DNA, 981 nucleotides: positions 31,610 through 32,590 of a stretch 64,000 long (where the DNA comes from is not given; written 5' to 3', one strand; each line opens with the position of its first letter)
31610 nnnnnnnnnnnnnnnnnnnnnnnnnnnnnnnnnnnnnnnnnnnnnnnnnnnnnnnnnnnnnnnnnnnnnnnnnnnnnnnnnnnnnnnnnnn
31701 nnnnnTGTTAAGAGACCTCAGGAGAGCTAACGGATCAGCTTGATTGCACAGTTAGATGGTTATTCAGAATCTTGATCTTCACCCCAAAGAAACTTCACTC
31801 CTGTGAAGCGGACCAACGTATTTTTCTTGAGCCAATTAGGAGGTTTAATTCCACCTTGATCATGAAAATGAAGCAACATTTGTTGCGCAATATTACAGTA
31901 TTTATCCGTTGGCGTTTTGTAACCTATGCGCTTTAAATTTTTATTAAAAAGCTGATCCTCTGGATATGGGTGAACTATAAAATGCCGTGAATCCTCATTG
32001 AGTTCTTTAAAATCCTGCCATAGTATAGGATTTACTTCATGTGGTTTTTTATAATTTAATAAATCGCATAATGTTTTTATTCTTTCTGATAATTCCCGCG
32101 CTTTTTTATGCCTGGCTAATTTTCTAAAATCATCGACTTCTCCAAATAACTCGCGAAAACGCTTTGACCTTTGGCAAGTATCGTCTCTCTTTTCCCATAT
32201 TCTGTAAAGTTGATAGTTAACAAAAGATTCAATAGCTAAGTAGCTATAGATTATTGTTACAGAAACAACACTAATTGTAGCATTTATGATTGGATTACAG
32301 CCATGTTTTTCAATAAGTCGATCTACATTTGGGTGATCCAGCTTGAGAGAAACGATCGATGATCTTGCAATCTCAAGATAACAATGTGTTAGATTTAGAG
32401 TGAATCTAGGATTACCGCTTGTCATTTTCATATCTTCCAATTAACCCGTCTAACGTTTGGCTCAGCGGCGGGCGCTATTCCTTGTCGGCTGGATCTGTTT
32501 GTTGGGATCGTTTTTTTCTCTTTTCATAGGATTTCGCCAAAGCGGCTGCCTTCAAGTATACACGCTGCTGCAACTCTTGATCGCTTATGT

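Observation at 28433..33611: Co-directional island of hypothetical genes with HEPN-like Rx4H(G) motifs, a nuclease-like core and an AT-rich member, possibly an uncharacterised defence module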

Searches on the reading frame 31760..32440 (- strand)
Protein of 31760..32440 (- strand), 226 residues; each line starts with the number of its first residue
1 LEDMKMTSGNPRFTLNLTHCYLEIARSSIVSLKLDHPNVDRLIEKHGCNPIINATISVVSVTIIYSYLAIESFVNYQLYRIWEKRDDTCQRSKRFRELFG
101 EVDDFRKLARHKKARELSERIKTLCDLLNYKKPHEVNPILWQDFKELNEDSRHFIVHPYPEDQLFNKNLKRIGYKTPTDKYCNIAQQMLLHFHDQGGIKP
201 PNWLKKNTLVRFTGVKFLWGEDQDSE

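Call 3: search_protein_families(library=pfam, proteins=[window:31760-32440:-], max_evalue=1)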
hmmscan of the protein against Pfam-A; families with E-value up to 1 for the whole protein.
window:31760-32440:- (226 aa): 1 family
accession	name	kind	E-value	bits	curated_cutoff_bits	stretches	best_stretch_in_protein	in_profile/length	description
PF06667.17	PspB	-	0.19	12.2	25.6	1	104-133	39-69/73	Phage shock protein B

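Call 4: search_protein_families(library=padloc, proteins=[window:31760-32440:-], max_evalue=1)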
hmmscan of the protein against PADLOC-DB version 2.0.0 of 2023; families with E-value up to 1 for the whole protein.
window:31760-32440:- (226 aa): 0 families

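Call 5: search_protein_families(library=ncbifam, proteins=[window:31760-32440:-], max_evalue=1)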
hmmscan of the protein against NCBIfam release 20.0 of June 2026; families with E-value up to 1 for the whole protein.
window:31760-32440:- (226 aa): 0 families

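Call 9: search_protein_families(library=phrogs, proteins=[window:31760-32440:-], max_evalue=1)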
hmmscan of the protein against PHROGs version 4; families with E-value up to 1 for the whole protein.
window:31760-32440:- (226 aa): 1 family
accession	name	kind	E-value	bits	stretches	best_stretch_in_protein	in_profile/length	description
phrog_17113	-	unknown function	0.014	16.2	1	56-159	86-177/256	-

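Call 22: find_homologous_proteins(query=window:31760-32440:-)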
Query window:31760-32440:- (226 aa): 38 proteins with E <= 0.001 among 97 candidates.
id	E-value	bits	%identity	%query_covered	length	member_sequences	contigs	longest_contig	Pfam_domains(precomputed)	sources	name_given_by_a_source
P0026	4.6e-150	516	100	98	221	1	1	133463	-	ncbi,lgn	-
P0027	4.5e-106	372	71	97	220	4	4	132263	-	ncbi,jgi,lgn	-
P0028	9.9e-102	358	71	96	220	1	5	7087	-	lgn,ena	-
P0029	1.7e-97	344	67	96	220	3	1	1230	-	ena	-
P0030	3.1e-69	252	51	99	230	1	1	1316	-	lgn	-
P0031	3.0e-66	242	52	93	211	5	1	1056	-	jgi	jgi:hypothetical protein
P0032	3.5e-65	238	47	95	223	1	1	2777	-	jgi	-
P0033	6.5e-63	231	48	94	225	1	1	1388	-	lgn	-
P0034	9.9e-63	230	49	92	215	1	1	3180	-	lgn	-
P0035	5.9e-62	228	46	96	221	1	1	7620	-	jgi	jgi:hypothetical protein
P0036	3.2e-60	222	46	92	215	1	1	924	-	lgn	-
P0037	3.4e-60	222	47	94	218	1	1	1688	-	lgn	-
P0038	7.2e-60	221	46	98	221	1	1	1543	-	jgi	jgi:hypothetical protein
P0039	1.6e-59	220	48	92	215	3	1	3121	-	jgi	jgi:hypothetical protein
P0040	2.8e-59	219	46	95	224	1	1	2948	-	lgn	-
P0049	8.5e-55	204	58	72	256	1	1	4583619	-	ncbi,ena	-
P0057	1.0e-44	172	39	92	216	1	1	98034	-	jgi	-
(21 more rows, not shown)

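Call 24: find_encoding_contigs(protein=P0027, flank=8000, max_places=4)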
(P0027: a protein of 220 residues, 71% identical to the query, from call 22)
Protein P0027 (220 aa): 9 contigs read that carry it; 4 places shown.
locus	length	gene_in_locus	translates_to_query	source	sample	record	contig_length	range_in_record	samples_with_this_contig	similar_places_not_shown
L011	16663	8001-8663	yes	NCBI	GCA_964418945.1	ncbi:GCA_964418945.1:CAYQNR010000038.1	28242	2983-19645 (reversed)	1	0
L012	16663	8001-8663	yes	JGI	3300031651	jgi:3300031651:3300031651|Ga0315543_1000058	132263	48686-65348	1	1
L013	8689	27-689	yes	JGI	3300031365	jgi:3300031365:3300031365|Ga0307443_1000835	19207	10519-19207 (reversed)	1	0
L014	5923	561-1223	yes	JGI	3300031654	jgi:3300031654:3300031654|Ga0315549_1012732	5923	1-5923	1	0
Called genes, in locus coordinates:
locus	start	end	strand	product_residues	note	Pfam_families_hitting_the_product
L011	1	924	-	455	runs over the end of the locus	PF00285:Citrate_synt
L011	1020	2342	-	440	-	PF04165:DUF401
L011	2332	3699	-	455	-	PF14691:Fer4_20, PF13738:Pyr_redox_3 (faint), PF00070:Pyr_redox (faint), PF07992:Pyr_redox_2, PF13450:NAD_binding_8 (faint)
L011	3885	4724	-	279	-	PF00175:NAD_binding_1 (weak), PF10418:DHODB_Fe-S_bind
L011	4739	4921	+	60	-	-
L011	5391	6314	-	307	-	PF02558:ApbA, PF08546:ApbA_C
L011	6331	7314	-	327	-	PF01177:Asp_Glu_race (faint), PF02548:Pantoate_transf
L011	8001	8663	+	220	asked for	-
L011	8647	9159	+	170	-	-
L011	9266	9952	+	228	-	PF17278:DUF5343 (weak)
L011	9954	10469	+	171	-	PF13643:DUF4145 (weak)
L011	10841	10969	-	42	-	-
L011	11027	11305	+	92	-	PF04365:BrnT_toxin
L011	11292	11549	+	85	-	-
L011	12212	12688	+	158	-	PF01988:VIT1 (faint)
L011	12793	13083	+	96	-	PF00076:RRM_1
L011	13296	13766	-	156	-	-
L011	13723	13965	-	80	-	-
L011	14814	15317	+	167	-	PF13577:SnoaL_4, PF12680:SnoaL_2 (weak)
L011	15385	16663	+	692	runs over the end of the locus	PF02730:AFOR_N, PF01314:AFOR_C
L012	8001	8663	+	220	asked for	-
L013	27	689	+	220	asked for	-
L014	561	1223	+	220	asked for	-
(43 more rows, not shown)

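Call 25: find_encoding_contigs(protein=P0049, flank=8000, max_places=2)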
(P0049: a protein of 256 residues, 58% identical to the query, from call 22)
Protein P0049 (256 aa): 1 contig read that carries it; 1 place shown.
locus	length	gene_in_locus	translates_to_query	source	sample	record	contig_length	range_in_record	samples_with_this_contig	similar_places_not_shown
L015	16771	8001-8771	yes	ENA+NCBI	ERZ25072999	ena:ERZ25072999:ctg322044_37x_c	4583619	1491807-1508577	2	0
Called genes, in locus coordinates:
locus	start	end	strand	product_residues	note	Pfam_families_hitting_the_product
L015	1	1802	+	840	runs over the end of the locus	PF08309:LVIVD (weak), PF13620:CarboxypepD_reg, PF13860:FlgD_ig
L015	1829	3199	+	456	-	PF00691:OmpA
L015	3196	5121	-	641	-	PF00515:TPR_1, PF07719:TPR_2 (weak), PF13414:TPR_11 (weak), PF14559:TPR_19 (weak), PF13424:TPR_12 (weak), PF13432:TPR_16 (weak), PF07719:TPR_2 (weak), PF14559:TPR_19, +14 more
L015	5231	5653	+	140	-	-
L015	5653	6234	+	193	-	PF13563:2_5_RNA_ligase2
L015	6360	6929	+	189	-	-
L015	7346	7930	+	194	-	-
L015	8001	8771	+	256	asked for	-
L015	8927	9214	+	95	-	PF04365:BrnT_toxin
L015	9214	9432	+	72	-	PF12441:CopG_antitoxin, PF14384:BrnA_antitoxin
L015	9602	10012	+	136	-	PF05899:Cupin_3 (weak), PF07883:Cupin_2, PF21621:MPI_cupin_dom (weak)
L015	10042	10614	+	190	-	-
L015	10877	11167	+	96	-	PF04365:BrnT_toxin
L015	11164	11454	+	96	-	PF15731:MqsA_antitoxin (weak), PF13560:HTH_31 (weak), PF01381:HTH_3 (weak)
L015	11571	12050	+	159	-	PF14106:DUF4279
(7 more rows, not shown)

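Call 26: find_encoding_contigs(protein=P0057, flank=8000, max_places=2)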
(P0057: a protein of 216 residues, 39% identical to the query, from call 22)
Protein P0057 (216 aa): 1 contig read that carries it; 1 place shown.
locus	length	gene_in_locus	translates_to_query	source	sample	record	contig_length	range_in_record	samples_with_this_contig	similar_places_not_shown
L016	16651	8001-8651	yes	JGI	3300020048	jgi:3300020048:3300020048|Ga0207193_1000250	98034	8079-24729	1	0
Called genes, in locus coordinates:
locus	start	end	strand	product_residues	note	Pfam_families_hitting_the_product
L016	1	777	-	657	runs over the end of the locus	-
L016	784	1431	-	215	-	PF00406:ADK, PF13207:AAA_17, PF17213:Hydin_ADK (faint), PF05191:ADK_lid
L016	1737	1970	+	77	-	-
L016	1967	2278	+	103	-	PF02452:PemK_toxin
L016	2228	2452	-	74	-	-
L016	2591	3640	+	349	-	-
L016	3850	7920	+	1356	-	PF13374:TPR_10, PF13424:TPR_12, PF24885:TPR_NPHP3, PF13374:TPR_10, PF13424:TPR_12, PF13374:TPR_10, PF13424:TPR_12, PF13374:TPR_10, +32 more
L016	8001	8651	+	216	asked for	-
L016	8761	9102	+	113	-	PF01909:NTP_transf_2 (weak)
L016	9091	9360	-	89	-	PF15738:YafQ_toxin, PF05016:ParE_toxin (weak)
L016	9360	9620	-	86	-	PF04221:RelB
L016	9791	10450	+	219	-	PF00149:Metallophos, PF12850:Metallophos_2, PF14582:Metallophos_3 (faint)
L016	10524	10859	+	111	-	PF05973:Gp49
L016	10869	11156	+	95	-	-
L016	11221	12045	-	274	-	PF05096:Glu_cyclase_2, PF21959:DUF6923 (faint)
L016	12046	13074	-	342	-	PF04015:DUF362, PF13746:Fer4_18 (weak), PF13484:Fer4_16 (faint), PF00037:Fer4 (weak), PF12838:Fer4_7, PF13187:Fer4_9, PF13237:Fer4_10, PF14697:Fer4_21 (weak), +3 more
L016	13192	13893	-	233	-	PF00814:TsaD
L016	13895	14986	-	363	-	PF02163:Peptidase_M50, PF00595:PDZ (weak), PF13180:PDZ_2 (weak), PF17820:PDZ_6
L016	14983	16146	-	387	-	PF02670:DXP_reductoisom, PF08436:DXP_redisom_C, PF13288:DXPR_C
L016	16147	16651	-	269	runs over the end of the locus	PF01148:CTP_transf_1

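Call 35: search_protein_families(library=pfam, alignment_id=A2, max_evalue=10)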
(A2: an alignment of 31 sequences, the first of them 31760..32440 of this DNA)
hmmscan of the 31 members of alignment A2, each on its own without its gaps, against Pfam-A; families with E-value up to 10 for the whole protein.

A. member 1, window:31760-32440:- (226 aa): 1 family
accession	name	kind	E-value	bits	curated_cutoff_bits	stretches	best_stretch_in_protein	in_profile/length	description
PF06667.17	PspB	-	0.19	12.2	25.6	1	104-133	39-69/73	Phage shock protein B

B. families by the number of members that match (of 31 scanned): 24 families
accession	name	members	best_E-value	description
PF06667.17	PspB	2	0.052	Phage shock protein B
PF25479.1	Vts1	2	0.052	RNA-binding protein vts1-like domain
PF24465.1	Tri-helical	2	0.18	Tri-helical domain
PF13848.12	Thioredoxin_6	1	0.012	Thioredoxin-like domain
PF19292.4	KPBB_C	1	0.017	Phosphorylase b kinase C-terminal domain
PF20423.3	AceK_regulatory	1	0.023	Isocitrate dehydrogenase kinase/phosphatase (AceK), regulatory domain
PF04285.18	DUF444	1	0.042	Protein of unknown function (DUF444)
PF21717.2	DTX3L_a-b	1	0.045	DTX3L, alpha/beta domain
PF25399.1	DeaD_dimer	1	0.053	RNA helicase DeaD dimerization domain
PF21573.3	ForC_N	1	0.075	Formin C, N-terminal domain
PF06179.17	Med22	1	0.091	Surfeit locus protein 5 subunit 22 of Mediator complex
PF16996.10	Asp4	1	0.1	Accessory secretory protein Sec Asp4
PF03506.19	Flu_C_NS1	1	0.1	Influenza C non-structural protein (NS1)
PF25416.1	GRHL1_C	1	0.1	GRHL1-like, C-terminal domain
PF19083.5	DUF5774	1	0.12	Family of unknown function (DUF5774)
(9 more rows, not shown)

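Call 39: predict_structure(alignment_id=A2)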
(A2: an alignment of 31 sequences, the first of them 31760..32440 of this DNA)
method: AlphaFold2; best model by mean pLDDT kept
length: 226 residues; sequences in the alignment: 31
mean_pLDDT: 84.2   pTM: 0.82
mean pLDDT of the five models: 84.2, 81.4, 74.8, 71.9, 71.2
residues with pLDDT >= 90: 123; 70-90: 62; 50-70: 32; < 50: 9
segments of 3 or more residues with pLDDT < 50: 1-5, 223-226
pLDDT, mean of each block of 10 residues (from residue 1): 51 81 88 61 74 80 95 97 95 95 94 96 98 98 94 74 77 78 97 96 90 69 46
secondary structure, 60 per line:
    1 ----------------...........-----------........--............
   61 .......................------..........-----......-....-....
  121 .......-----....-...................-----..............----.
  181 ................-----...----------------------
elements in order: H17-27 H39-46 H49-83 H90-99 H105-110 H112-115 H117-127 H133-136 H138-156 H162-175 H180-196

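Call 48: search_solved_structures(query=A2, max_evalue=10, show_alignments=2)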
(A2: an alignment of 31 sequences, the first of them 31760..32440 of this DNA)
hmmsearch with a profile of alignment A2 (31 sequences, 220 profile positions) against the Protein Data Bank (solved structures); distinct sequences matched with E-value up to 10: 0.

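Call 50: fold_search(model_id=the predicted structure, library=pdb)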
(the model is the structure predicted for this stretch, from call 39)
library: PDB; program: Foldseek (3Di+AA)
matches with E <= 10: 109; with E <= 0.001: 0
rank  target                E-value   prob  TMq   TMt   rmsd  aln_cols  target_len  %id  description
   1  5e57_A                1.1e+00  0.10  0.20  0.21  19.7       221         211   12  Crystal structure of Mycobacterium smegmatis AmtR (released 2016-09-28)
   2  5e57_B                1.2e+00  0.11  0.19  0.21  19.9       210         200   13  Crystal structure of Mycobacterium smegmatis AmtR (released 2016-09-28)
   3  8vyy_A                1.3e+00  0.14  0.22  0.21  18.7       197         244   15  The crystal structure of MarE in complex with its native substrate, beta-methyl-L-tryptophan (released 2025-04-02)
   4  8tzj_C                1.8e+00  0.11  0.21  0.22  15.4       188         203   14  Cryo-EM structure of Vibrio cholerae FtsE/FtsX complex (released 2023-12-20)
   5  6et8_B                1.8e+00  0.04  0.13  0.13  19.9       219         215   15  Crystal structure of AlbA in complex with albicidin (released 2018-08-15)
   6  7bxo_D                2.1e+00  0.54  0.35  0.55   7.5       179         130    9  Crystal structure of the toxin-antitoxin with AMP-PNP (released 2020-09-30)
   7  3caz_B                2.2e+00  0.06  0.17  0.18  25.4       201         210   11  Crystal structure of a BAR protein from Galdieria sulphuraria (released 2008-03-04)
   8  1qoy                  3.0e+00  0.07  0.20  0.16  18.0       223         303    8  E.coli Hemolysin E (HlyE, ClyA, SheA) (released 2000-01-23)
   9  8s2p_AAA              3.1e+00  0.07  0.18  0.21  20.8       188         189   14  Crystal structure of Borrelia burgdorferi paralogous family 12 outer surface protein BBH37 (space group p21) (released 2025-03-05)
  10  9iqr_B                3.3e+00  0.06  0.20  0.17  18.5       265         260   10  Cryo-EM structure of MT3-alpha2AAR (released 2025-07-23)
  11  7xta_R                3.3e+00  0.05  0.17  0.15  17.1       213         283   10  Serotonin 4 (5-HT4) receptor-Gi-scFv16 complex (released 2022-07-27)
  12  8bcy_B                3.4e+00  0.08  0.22  0.27  28.5       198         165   13  HUMAN PI3KDELTA IN COMPLEX WITH COMPOUND 13 (released 2023-05-10)
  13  6hat_B                3.4e+00  0.07  0.20  0.18  12.0       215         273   10  Globular domain of herpesvirus saimiri ORF57 (released 2018-11-21)
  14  6r80                  3.4e+00  0.05  0.17  0.17  19.5       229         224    9  Structure of AFF4 C-terminal homology domain (released 2019-06-12)
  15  7bxo_F                3.6e+00  0.23  0.32  0.49   6.9       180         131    8  Crystal structure of the toxin-antitoxin with AMP-PNP (released 2020-09-30)
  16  7ae6_B                3.6e+00  0.21  0.32  0.44   8.0       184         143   11  Crystal structure of di-AMPylated HEPN(R102A) toxin (released 2020-12-30)
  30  7bxo_H                5.2e+00  0.23  0.34  0.52   6.8       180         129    8  Crystal structure of the toxin-antitoxin with AMP-PNP (released 2020-09-30)
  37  6m6u_D                5.7e+00  0.14  0.30  0.45  10.0       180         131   12  Crystal structure the toxin-antitoxin MntA-HpeT mutant-D39ED41E (released 2020-09-30)
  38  8yuf_A                5.7e+00  0.08  0.25  0.35   8.7       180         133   11  Crystal structure of HEPN (Q64A) toxin (released 2025-04-02)
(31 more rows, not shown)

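Call 69: search_dna_similar(query=window:31760-32440:-, collection=plasmids, mode=protein, max_rows=15, max_evalue=0.001)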
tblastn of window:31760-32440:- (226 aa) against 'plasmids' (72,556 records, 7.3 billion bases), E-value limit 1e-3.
No match.

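Call 82: find_related_loci(query=A2, collection=metagenome_contigs, flank=5000)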
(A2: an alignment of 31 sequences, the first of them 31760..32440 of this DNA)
Query A2 (226 aa) in metagenome_contigs; peptide patterns used: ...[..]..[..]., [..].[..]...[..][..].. (x = any residue, [..] = any of these).
203 stretches matched a pattern; 28 encode a relative of the query (tblastn E <= 1e-3); 27 distinct loci.
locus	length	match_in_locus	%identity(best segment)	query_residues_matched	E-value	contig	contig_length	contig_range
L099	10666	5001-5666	71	4-225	4e-111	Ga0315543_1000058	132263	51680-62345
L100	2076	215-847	50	6-218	3e-73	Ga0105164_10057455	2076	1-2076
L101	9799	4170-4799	46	12-223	7e-67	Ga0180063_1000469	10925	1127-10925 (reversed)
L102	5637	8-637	46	12-223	1e-66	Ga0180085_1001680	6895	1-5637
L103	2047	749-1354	49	16-218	2e-67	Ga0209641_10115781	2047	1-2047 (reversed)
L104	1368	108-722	46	12-218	7e-66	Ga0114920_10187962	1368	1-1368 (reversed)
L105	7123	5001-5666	71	4-225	3e-111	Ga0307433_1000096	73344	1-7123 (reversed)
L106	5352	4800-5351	48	12-197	6e-58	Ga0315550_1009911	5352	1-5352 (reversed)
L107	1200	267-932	39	3-224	3e-59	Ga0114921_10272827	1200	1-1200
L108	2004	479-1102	42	12-218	1e-53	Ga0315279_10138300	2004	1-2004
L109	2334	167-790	44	12-218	8e-51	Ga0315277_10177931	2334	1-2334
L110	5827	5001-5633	41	11-218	5e-50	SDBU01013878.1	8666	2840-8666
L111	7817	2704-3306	40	13-218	3e-45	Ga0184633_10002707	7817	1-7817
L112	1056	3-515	45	56-226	4e-46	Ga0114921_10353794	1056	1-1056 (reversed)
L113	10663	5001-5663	38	12-217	6e-43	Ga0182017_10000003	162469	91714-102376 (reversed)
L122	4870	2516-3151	32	4-218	3e-30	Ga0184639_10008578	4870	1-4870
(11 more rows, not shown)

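Call 83: find_related_loci(query=A2, collection=viral_contigs, flank=5000)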
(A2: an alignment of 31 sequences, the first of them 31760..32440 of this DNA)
Query A2 (226 aa) in viral_contigs; peptide patterns used: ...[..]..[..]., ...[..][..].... (x = any residue, [..] = any of these).
18 stretches matched a pattern, but none encodes a relative of the query by tblastn (E <= 1e-3).

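Call 95: search_protein_families(library=pfam, proteins=[L011:8647-9159:+, L122:3192-3740:+], max_evalue=0.1)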
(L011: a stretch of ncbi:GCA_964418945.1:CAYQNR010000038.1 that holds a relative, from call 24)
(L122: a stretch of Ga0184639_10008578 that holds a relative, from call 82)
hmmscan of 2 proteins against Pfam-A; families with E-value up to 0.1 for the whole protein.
L011:8647-9159:+ (170 aa): 0 families

L122:3192-3740:+ (182 aa): 0 families
